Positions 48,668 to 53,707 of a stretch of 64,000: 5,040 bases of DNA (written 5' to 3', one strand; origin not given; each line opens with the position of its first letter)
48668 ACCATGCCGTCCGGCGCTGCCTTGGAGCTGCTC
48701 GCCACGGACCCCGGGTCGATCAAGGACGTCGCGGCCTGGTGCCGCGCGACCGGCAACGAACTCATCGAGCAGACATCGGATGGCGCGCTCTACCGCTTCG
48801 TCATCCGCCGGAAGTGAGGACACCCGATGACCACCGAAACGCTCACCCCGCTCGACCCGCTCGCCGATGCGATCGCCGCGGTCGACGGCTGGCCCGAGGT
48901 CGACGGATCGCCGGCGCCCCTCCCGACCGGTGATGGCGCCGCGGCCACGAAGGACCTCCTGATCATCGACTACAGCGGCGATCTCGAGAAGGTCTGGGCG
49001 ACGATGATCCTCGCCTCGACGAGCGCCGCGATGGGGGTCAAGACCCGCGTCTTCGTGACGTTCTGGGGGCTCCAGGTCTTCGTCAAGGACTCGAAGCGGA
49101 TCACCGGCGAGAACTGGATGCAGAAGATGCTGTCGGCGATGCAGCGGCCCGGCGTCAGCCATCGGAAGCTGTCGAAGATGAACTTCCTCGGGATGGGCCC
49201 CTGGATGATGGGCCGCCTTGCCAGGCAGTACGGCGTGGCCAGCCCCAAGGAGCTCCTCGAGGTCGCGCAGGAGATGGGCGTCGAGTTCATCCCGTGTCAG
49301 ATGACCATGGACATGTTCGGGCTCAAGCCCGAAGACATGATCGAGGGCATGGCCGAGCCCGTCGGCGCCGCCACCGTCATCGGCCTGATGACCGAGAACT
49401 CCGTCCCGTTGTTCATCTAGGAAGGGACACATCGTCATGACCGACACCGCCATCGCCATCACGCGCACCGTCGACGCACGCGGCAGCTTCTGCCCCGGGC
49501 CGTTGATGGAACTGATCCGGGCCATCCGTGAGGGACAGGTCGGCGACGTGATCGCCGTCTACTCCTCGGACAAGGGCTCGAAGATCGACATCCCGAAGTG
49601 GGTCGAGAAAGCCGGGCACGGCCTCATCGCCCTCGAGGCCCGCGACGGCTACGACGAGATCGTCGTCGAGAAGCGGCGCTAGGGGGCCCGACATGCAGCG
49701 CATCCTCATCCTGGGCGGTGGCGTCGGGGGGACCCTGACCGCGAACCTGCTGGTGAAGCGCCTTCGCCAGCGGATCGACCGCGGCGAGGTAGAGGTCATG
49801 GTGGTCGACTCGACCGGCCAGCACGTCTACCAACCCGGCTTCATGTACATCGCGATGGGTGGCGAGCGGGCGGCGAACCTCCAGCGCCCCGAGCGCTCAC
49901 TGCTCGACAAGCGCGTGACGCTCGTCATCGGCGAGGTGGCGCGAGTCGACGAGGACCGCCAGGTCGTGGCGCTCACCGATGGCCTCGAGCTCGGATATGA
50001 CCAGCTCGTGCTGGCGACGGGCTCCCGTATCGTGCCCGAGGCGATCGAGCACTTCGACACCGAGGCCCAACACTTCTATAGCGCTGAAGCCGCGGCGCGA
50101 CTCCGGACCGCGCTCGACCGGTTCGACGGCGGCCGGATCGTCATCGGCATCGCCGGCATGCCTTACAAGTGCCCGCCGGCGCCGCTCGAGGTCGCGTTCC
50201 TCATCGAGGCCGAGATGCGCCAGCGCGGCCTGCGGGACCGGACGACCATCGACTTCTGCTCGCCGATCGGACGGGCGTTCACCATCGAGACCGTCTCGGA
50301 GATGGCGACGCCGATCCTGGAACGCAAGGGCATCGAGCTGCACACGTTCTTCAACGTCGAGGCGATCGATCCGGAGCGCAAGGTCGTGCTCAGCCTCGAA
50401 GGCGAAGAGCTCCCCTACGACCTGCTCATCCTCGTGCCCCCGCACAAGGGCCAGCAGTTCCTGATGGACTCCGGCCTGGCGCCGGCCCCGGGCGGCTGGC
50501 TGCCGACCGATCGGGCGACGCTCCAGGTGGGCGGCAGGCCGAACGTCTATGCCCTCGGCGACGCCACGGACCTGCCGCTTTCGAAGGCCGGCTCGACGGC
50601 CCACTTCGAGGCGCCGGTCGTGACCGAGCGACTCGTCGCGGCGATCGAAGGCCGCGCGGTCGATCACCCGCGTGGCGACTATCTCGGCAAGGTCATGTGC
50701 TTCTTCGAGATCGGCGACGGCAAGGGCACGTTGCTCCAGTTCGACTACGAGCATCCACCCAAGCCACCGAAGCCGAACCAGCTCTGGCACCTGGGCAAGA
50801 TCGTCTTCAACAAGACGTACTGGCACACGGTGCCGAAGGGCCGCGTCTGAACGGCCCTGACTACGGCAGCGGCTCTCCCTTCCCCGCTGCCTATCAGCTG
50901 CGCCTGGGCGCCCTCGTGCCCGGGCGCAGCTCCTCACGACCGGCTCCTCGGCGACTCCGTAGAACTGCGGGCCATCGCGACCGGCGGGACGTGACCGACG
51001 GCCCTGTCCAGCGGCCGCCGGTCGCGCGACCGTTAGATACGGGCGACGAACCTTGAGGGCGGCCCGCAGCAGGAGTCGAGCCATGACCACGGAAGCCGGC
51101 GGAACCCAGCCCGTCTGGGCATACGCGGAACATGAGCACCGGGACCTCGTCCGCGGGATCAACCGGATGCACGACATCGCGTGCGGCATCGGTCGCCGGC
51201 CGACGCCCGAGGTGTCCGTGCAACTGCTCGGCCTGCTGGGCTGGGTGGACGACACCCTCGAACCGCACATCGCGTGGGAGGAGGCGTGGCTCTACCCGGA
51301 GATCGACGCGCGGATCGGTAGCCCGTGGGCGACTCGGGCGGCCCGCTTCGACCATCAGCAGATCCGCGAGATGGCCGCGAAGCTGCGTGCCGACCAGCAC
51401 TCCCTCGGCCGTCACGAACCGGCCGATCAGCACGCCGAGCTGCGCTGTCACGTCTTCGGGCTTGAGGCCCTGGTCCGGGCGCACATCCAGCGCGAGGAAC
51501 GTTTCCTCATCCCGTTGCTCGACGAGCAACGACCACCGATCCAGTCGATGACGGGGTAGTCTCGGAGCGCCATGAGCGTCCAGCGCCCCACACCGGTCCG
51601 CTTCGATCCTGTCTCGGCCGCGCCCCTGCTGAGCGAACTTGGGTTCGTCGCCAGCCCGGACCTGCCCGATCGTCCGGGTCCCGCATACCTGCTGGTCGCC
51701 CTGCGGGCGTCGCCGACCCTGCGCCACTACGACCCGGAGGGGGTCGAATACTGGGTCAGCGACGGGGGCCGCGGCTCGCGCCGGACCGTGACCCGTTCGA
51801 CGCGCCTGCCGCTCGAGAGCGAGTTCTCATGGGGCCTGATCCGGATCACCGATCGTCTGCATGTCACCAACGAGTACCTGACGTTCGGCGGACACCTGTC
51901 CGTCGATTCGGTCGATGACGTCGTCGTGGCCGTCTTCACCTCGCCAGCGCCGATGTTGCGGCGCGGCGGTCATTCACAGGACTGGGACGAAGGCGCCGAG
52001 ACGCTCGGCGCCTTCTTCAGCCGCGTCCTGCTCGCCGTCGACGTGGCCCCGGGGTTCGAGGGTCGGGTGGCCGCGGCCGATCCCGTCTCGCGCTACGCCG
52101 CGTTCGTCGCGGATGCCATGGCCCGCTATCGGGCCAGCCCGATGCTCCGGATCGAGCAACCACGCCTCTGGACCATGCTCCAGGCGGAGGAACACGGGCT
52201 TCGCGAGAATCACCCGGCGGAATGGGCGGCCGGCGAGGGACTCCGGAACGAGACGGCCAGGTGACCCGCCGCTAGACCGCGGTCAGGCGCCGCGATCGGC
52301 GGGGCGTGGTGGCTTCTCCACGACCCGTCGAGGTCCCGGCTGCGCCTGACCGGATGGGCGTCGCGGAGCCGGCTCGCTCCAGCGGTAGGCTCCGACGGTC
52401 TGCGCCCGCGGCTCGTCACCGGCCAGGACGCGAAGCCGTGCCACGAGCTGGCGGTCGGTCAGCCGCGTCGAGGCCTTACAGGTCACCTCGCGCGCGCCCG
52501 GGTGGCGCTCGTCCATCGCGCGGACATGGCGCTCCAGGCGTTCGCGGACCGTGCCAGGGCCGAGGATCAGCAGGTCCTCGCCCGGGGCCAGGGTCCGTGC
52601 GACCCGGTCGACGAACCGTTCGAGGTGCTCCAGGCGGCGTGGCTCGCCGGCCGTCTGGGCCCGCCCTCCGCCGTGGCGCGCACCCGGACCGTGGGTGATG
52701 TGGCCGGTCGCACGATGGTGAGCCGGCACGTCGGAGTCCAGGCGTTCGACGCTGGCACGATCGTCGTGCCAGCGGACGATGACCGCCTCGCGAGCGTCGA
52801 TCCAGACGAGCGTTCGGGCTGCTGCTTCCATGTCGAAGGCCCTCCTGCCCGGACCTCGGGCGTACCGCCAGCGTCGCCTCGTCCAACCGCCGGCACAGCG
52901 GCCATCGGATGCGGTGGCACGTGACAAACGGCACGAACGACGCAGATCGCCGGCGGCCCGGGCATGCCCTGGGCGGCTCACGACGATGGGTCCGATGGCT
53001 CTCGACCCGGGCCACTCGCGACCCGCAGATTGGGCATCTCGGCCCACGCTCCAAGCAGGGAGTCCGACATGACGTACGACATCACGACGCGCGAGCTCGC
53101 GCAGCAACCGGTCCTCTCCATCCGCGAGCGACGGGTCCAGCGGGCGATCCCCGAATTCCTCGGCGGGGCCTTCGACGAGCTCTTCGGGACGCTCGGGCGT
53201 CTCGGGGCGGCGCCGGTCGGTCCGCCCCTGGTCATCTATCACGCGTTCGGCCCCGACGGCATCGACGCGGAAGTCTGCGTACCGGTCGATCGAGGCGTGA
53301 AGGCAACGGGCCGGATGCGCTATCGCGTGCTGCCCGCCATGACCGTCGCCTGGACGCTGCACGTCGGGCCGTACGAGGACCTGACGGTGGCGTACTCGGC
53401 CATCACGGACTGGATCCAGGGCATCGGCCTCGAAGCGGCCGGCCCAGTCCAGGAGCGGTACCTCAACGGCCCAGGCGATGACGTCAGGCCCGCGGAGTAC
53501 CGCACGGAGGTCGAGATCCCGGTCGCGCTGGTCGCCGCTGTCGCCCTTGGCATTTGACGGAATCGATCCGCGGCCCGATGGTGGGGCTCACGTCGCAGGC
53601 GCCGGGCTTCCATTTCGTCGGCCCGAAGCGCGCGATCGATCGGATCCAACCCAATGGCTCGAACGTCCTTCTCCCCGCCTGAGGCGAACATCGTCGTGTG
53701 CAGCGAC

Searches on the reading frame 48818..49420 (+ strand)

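Call 81: search_protein_families(library=pfam, proteins=[window:48818-49420:+], max_evalue=0.001)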
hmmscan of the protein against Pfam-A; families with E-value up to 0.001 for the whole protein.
window:48818-49420:+ (200 aa): 2 families
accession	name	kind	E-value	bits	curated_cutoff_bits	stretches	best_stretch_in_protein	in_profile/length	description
PF13686.11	DrsE_2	-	9.4e-42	143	25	1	45-199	3-156/156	DsrE/DsrF/DrsH-like family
PF02635.20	DsrE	-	2.5e-07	31.3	22.7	1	143-193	60-109/116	DsrE/DsrF-like family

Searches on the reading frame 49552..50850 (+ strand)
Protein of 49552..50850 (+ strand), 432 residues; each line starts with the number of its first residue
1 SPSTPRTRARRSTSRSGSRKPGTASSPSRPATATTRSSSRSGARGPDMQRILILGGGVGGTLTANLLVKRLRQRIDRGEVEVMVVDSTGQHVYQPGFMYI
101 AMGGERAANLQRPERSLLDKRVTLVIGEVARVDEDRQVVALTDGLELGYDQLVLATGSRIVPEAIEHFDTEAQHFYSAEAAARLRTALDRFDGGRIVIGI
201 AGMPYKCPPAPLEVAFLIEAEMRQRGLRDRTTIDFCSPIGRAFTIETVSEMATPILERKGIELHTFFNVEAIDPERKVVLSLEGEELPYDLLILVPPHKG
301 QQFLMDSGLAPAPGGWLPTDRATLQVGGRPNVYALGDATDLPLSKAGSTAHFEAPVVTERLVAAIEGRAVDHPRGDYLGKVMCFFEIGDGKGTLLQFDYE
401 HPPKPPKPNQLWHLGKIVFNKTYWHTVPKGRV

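Call 81: search_protein_families(library=pfam, proteins=[window:49552-50850:+], max_evalue=0.001)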
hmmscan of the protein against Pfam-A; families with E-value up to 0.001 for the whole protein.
window:49552-50850:+ (432 aa): 3 families
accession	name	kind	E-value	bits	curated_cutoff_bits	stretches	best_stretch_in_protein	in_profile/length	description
PF07992.20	Pyr_redox_2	-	2.5e-19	70.3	26.1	1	50-339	2-277/291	Pyridine nucleotide-disulphide oxidoreductase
PF21706.3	FCSD_central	-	8.8e-05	23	27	1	192-228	13-49/116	Sulfide dehydrogenase [flavocytochrome c] flavoprotein chain, central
PF13454.12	NAD_binding_9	-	0.00038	20.9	21.8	0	120-158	114-154/155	FAD-NAD(P)-binding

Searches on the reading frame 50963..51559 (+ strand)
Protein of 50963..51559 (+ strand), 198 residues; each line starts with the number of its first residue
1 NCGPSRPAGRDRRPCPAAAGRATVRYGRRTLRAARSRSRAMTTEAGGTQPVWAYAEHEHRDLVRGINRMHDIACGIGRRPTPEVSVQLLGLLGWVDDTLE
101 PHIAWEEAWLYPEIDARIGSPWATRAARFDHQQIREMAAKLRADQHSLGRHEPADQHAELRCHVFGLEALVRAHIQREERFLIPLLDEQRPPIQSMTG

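Call 81: search_protein_families(library=pfam, proteins=[window:50963-51559:+], max_evalue=0.001)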
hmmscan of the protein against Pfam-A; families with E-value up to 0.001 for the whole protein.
window:50963-51559:+ (198 aa): 1 family
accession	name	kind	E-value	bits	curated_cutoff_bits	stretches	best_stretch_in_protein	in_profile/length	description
PF01814.28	Hemerythrin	-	1.9e-13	51.4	25.3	1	56-186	7-127/127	Hemerythrin HHE cation binding domain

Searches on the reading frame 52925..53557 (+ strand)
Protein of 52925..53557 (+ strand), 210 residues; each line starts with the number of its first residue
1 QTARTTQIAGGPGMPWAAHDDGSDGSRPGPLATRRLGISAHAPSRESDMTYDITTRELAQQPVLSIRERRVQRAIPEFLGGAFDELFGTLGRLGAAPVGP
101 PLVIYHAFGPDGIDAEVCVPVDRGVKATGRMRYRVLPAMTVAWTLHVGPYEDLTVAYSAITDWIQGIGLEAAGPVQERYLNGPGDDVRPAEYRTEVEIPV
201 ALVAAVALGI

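Call 81: search_protein_families(library=pfam, proteins=[window:52925-53557:+], max_evalue=0.001)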
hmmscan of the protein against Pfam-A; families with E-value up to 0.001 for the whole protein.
window:52925-53557:+ (210 aa): 1 family
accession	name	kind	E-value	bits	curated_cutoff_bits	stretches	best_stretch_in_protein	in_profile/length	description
PF06445.20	GyrI-like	-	3.3e-17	63.6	26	1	53-200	3-154/155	GyrI-like small molecule binding domain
